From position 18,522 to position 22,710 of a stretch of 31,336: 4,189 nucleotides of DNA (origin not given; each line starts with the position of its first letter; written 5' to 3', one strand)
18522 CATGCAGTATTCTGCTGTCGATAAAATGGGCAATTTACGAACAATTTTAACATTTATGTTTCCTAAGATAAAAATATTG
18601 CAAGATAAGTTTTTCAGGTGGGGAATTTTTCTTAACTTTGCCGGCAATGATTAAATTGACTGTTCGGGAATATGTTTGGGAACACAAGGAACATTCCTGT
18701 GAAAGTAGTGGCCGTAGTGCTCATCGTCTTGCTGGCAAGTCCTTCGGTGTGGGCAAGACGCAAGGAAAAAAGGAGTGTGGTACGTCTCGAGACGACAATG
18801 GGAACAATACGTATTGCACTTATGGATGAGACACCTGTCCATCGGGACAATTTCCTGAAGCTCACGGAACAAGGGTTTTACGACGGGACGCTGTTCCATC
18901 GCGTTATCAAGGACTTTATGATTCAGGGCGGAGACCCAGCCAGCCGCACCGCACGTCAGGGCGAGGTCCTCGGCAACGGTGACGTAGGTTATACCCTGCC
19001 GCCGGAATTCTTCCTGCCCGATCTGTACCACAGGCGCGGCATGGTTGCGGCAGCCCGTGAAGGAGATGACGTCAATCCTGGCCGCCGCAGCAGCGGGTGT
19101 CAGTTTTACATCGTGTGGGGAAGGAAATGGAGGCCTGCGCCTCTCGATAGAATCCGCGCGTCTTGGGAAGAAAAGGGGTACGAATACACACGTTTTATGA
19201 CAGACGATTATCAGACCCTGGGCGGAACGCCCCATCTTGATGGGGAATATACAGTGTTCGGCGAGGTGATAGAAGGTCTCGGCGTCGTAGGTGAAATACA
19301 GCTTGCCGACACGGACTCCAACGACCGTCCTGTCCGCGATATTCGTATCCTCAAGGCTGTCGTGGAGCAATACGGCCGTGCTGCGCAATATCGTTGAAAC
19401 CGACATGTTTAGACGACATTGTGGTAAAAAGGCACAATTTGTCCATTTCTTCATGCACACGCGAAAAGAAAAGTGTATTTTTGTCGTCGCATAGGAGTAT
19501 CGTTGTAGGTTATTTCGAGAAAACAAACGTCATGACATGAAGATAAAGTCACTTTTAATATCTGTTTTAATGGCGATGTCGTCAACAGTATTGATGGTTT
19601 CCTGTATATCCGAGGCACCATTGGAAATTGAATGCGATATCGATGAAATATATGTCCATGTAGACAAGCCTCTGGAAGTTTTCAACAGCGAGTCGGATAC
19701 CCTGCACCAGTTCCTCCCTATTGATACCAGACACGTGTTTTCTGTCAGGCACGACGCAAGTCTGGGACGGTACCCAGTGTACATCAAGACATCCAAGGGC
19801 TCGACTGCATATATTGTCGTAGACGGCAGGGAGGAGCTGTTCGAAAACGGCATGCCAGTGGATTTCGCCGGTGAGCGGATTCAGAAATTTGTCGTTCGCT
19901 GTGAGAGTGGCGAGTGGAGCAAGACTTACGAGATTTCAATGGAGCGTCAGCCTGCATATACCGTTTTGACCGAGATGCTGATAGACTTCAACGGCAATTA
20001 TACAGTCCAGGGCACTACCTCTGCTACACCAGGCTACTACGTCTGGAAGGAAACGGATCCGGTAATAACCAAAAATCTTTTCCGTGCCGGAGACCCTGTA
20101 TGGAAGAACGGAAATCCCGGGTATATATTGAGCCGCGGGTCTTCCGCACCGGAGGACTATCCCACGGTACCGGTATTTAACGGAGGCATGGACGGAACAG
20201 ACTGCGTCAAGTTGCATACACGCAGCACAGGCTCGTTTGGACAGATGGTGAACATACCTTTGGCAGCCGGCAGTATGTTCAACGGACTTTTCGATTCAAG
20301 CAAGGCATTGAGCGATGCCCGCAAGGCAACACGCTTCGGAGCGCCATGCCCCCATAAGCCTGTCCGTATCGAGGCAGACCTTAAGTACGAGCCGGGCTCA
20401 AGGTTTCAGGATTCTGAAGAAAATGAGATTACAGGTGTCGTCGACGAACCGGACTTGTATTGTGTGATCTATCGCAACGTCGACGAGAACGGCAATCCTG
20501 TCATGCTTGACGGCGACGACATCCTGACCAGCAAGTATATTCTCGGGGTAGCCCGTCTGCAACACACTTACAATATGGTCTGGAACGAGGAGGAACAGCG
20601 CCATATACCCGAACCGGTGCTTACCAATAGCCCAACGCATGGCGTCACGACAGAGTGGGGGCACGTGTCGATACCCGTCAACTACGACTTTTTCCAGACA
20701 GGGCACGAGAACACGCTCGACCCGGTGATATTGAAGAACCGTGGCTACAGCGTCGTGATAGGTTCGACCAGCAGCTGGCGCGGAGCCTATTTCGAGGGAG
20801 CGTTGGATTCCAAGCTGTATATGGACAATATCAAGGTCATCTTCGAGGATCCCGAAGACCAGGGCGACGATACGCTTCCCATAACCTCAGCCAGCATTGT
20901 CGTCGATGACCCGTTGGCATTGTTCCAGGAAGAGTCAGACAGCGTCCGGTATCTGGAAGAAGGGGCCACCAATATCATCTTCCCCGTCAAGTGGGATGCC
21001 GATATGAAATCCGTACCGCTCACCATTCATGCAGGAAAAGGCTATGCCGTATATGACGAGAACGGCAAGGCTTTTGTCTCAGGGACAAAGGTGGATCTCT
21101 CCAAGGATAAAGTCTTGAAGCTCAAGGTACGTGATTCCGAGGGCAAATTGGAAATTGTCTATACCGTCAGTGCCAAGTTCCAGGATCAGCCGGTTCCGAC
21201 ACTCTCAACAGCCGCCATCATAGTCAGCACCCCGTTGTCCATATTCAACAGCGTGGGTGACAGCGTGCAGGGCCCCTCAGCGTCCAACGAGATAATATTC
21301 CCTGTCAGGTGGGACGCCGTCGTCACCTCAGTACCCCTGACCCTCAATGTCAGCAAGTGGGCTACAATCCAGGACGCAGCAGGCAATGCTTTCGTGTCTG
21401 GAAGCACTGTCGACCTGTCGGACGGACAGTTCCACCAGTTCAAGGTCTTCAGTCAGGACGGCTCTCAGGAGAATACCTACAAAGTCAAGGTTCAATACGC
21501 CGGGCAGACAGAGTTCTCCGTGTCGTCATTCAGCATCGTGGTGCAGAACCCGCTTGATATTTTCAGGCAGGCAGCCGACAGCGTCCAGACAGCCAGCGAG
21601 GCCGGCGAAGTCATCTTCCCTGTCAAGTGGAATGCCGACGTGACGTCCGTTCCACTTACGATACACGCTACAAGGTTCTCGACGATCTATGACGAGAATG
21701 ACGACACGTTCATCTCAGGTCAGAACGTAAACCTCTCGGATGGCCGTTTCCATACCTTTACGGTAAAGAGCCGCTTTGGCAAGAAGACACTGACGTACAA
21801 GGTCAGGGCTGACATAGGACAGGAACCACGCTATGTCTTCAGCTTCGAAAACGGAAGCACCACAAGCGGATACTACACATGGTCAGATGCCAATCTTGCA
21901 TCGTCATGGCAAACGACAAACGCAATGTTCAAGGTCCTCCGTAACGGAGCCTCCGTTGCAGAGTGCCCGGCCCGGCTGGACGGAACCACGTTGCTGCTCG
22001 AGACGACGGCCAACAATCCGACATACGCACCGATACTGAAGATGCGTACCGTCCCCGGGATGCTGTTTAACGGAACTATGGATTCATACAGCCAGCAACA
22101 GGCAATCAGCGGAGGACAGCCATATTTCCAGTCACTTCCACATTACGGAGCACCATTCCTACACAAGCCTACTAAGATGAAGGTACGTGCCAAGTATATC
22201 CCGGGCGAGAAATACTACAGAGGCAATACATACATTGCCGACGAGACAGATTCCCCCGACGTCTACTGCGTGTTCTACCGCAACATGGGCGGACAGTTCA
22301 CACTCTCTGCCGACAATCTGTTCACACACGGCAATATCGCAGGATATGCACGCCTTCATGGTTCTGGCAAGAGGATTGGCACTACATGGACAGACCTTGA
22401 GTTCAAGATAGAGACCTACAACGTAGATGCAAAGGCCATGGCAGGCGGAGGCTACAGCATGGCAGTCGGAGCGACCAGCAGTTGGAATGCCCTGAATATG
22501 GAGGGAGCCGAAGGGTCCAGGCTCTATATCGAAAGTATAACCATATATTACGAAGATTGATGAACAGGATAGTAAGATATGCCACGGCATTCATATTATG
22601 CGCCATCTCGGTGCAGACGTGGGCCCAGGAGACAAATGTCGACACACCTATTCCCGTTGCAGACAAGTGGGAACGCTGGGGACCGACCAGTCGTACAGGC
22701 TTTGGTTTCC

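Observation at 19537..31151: Uncharacterised five-gene surface system: PCMD lipoprotein, beta-barrel, two T9SS-type PCMD/calycin hybrids and a 7TM-AraC regulator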

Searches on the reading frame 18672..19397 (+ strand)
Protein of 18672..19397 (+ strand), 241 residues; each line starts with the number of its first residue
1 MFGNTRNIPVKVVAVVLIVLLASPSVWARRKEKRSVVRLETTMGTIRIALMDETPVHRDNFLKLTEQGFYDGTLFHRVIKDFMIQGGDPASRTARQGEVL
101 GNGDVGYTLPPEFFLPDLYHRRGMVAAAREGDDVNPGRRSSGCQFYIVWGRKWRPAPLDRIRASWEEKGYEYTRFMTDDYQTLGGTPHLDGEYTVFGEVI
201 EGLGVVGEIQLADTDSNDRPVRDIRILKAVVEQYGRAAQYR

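Call 10: search_protein_families(library=pfam, proteins=[window:18672-19397:+], max_evalue=0.001)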
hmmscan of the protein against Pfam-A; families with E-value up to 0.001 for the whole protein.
window:18672-19397:+ (241 aa): 1 family
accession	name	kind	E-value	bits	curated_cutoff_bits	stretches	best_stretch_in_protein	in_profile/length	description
PF00160.26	Pro_isomerase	-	2.1e-40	139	21.7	1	37-230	2-158/159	Cyclophilin type peptidyl-prolyl cis-trans isomerase/CLD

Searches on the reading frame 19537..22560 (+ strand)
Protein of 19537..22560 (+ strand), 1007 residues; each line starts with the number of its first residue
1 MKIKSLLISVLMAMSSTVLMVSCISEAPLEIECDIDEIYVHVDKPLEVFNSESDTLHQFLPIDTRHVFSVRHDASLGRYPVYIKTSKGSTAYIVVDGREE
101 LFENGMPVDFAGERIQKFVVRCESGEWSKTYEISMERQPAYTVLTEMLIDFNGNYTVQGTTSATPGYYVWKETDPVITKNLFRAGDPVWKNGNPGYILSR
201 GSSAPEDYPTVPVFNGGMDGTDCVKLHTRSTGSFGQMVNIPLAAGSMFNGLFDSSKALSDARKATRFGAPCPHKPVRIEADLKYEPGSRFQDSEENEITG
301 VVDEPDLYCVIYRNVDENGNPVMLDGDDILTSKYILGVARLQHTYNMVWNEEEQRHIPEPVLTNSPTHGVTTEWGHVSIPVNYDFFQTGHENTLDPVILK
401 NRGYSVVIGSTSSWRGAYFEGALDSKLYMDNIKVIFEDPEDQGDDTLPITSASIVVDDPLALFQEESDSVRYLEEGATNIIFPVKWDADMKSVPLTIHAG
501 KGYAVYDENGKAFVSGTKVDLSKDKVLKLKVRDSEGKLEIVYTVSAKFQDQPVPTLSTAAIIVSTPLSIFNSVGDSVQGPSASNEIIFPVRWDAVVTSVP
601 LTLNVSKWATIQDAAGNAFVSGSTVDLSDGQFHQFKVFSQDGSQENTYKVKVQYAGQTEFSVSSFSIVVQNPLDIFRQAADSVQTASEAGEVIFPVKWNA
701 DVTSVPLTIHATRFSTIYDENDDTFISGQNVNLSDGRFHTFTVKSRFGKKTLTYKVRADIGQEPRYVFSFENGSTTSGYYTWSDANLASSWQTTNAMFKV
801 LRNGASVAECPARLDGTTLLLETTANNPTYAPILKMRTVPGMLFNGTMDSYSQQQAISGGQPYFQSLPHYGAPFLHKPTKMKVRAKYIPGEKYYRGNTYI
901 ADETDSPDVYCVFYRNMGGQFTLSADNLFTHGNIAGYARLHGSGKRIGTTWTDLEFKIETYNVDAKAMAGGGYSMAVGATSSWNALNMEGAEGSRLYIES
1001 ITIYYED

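Call 4: search_protein_families(library=pfam, proteins=[window:19537-22560:+], max_evalue=0.01)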
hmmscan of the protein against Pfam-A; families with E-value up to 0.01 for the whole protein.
window:19537-22560:+ (1007 aa): 3 families
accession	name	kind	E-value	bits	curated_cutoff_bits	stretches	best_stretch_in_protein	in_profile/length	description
PF13201.12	PCMD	-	6.3e-81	272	28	2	161-435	10-234/234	Putative carbohydrate metabolism domain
PF12733.13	Cadherin-like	-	8.9e-07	29.7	24.2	0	616-652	49-86/89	Cadherin-like beta sandwich domain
PF19755.4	DUF6242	-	0.00094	19.5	29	0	597-655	56-121/217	Domain of unknown function (DUF6242)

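Call 5: search_protein_families(library=ncbifam, proteins=[window:19537-22560:+], max_evalue=0.01)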
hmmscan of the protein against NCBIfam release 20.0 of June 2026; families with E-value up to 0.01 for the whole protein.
window:19537-22560:+ (1007 aa): 0 families

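Call 6: search_solved_structures(query=window:19537-22560:+, max_evalue=0.01)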
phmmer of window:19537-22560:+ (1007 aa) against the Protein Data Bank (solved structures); distinct sequences matched with E-value up to 0.01: 4.
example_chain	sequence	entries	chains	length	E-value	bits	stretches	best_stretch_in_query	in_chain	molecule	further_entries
4het_A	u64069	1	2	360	4.9e-36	127.4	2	108-343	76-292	HYPOTHETICAL GLYCOSIDE HYDROLASE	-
3hbz_A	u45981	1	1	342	6.3e-35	123.7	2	187-343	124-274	putative glycoside hydrolase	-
4jrl_A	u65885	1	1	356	7.6e-32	113.5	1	108-436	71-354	putative glycoside hydrolase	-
3s30_A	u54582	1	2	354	1.7e-30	109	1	68-439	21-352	Hypothetical glycoside hydrolase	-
